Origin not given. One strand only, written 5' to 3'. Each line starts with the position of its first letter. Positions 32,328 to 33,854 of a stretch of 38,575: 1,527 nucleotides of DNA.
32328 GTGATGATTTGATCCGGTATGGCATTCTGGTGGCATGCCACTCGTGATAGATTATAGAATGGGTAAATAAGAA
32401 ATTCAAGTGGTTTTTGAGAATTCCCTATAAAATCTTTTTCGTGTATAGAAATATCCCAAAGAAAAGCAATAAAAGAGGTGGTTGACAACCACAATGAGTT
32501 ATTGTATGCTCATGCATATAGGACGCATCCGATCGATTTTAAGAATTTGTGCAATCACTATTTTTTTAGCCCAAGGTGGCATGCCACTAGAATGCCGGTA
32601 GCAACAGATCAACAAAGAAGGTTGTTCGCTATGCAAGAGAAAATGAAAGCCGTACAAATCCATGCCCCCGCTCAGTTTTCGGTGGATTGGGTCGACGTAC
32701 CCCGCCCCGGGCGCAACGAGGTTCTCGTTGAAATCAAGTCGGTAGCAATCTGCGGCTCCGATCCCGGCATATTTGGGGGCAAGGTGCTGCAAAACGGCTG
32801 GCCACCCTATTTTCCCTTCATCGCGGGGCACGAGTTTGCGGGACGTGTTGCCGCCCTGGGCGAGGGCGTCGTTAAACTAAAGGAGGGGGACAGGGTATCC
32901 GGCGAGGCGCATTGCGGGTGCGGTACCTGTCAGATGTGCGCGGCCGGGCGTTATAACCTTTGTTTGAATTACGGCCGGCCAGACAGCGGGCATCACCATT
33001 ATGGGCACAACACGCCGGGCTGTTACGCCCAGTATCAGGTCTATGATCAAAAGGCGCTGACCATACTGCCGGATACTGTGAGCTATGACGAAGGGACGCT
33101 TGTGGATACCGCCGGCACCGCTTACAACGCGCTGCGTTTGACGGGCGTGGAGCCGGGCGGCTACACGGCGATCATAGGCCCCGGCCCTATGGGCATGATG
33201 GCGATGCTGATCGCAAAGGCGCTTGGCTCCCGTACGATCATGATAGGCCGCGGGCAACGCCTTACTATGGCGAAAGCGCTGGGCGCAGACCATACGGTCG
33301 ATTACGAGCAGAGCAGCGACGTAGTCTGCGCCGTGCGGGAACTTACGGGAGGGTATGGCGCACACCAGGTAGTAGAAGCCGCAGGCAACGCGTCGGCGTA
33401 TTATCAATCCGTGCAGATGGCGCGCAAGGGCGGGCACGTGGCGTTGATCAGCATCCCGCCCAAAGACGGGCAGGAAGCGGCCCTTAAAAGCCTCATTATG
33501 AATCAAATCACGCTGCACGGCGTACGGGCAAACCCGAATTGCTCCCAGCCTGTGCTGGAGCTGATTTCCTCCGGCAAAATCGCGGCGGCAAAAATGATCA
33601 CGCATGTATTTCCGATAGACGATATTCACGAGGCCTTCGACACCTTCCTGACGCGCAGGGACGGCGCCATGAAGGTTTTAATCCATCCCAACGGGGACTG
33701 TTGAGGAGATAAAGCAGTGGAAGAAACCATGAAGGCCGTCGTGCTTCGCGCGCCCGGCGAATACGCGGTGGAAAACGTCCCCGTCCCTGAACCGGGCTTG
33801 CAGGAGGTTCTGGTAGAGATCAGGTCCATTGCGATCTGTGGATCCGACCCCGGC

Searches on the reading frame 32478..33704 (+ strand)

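Call 72: search_protein_families(library=pfam, proteins=[window:32478-33704:+], max_evalue=0.0001)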
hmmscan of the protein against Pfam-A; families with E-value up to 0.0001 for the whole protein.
window:32478-33704:+ (408 aa): 4 families
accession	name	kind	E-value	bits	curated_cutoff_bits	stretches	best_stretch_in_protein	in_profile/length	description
PF00107.32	ADH_zinc_N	-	6.1e-25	88.1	31.8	1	237-364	1-128/129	Zinc-binding dehydrogenase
PF08240.17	ADH_N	-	7.7e-25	87.6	23.5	1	79-199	2-104/104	Alcohol dehydrogenase GroES-like domain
PF13602.12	ADH_zinc_N_2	-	6.9e-10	40.4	27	1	268-388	1-121/134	Zinc-binding dehydrogenase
PF16912.11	Glu_dehyd_C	-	3.2e-08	33.8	34.9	1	230-389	34-200/211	Glucose dehydrogenase C-terminus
